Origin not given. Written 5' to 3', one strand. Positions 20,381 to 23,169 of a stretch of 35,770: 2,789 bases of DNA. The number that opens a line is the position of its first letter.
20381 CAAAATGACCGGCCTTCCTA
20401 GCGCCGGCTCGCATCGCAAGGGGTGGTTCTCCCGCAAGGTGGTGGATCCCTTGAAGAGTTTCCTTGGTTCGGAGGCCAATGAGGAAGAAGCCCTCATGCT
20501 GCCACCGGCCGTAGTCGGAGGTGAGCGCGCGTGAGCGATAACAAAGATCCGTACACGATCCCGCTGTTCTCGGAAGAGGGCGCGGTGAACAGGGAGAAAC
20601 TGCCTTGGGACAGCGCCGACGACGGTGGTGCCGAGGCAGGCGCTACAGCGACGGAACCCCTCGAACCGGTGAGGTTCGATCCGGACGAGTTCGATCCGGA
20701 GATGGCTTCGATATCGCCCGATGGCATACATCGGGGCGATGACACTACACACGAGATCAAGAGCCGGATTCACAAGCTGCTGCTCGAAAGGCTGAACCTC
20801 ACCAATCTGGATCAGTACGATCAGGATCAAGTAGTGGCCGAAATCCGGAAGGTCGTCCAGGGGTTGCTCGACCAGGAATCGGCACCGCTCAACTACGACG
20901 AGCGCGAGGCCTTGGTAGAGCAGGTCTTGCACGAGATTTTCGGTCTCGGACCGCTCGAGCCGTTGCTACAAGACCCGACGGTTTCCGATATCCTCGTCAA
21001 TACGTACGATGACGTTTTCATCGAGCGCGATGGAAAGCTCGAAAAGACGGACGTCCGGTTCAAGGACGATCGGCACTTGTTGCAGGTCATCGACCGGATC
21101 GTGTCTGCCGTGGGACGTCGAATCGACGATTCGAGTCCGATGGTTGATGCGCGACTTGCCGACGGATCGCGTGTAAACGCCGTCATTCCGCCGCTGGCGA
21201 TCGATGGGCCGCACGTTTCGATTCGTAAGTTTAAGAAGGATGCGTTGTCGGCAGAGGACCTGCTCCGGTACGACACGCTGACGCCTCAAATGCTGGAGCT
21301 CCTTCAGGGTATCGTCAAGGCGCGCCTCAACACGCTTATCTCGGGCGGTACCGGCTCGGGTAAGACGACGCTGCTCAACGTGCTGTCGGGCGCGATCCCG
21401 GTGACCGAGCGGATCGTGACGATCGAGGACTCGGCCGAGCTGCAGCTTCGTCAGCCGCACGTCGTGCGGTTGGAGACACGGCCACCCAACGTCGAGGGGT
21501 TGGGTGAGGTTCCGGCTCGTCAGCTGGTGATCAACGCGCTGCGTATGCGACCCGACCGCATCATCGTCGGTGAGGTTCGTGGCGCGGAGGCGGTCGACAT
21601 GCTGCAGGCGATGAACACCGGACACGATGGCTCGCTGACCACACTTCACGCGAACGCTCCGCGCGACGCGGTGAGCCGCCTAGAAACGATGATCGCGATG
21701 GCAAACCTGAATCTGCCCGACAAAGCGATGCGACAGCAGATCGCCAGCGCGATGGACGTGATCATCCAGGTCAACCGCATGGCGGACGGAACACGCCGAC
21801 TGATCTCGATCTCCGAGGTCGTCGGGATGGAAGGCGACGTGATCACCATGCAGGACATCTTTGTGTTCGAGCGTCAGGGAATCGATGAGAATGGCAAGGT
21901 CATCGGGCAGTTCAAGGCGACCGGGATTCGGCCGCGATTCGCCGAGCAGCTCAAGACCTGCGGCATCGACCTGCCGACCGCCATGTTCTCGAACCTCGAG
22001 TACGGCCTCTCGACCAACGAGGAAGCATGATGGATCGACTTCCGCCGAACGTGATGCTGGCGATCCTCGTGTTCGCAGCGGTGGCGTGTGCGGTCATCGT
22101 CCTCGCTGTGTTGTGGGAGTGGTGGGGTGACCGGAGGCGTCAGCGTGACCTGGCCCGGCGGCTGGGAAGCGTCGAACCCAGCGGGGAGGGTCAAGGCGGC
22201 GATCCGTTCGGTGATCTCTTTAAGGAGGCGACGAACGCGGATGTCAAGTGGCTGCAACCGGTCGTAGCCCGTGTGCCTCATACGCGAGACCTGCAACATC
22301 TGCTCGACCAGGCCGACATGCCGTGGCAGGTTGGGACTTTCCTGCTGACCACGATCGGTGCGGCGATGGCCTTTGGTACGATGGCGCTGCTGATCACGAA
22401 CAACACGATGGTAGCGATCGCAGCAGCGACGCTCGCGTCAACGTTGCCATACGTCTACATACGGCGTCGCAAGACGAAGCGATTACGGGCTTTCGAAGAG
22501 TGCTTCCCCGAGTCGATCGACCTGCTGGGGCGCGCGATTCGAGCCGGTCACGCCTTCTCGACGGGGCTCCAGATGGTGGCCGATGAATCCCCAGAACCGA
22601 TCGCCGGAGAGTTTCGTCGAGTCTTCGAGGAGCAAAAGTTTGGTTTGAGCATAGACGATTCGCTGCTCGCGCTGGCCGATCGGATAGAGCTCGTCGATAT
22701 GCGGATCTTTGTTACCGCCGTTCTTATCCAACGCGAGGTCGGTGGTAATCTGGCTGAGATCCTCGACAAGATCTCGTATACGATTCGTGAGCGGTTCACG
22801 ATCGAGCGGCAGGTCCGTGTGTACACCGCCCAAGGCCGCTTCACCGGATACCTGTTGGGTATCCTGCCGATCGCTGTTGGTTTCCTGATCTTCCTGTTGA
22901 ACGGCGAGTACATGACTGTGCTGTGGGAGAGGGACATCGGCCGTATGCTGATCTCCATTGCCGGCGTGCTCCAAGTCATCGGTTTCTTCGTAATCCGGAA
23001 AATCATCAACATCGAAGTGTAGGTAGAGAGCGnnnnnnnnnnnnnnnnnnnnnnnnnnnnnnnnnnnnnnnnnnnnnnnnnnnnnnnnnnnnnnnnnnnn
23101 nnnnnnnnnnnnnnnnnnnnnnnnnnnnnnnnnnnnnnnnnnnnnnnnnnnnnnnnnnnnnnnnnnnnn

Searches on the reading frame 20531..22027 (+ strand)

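Call 6: search_protein_families(library=pfam, proteins=[window:20531-22027:+], max_evalue=0.01)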
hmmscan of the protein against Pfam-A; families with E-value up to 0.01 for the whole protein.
window:20531-22027:+ (499 aa): 4 families
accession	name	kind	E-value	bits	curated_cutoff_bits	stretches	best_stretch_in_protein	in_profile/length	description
PF00437.27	T2SSE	-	8.7e-67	225.8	24.9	1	139-416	5-279/370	Type II/IV secretion system protein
PF00005.33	ABC_tran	-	0.00016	22.8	25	1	267-306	13-51/137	ABC transporter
PF13555.12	AAA_29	-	0.0041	17.3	27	1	267-282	24-39/61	P-loop containing region of AAA domain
PF13476.12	AAA_23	-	0.0044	18.1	27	0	268-287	22-41/201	AAA domain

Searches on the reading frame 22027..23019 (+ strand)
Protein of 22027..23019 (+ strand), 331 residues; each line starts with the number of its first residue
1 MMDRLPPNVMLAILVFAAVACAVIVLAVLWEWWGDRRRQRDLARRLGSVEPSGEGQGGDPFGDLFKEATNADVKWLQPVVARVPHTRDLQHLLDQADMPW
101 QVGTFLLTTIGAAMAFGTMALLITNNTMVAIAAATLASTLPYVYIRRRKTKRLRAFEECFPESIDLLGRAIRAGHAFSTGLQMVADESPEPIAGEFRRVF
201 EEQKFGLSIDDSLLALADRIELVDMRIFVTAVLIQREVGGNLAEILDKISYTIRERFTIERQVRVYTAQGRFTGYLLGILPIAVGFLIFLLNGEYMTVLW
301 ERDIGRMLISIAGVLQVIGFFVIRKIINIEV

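Call 6: search_protein_families(library=pfam, proteins=[window:22027-23019:+], max_evalue=0.01)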
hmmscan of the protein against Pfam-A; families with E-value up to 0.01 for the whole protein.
window:22027-23019:+ (331 aa): 2 families
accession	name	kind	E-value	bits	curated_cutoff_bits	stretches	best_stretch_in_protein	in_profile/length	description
PF00482.28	T2SSF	-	8.5e-17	61.7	25.2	1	164-288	2-123/125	Type II secretion system (T2SS), protein F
PF08114.16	PMP1_2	-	0.00086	19.5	22.3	1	1-44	1-42/43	ATPase proteolipid family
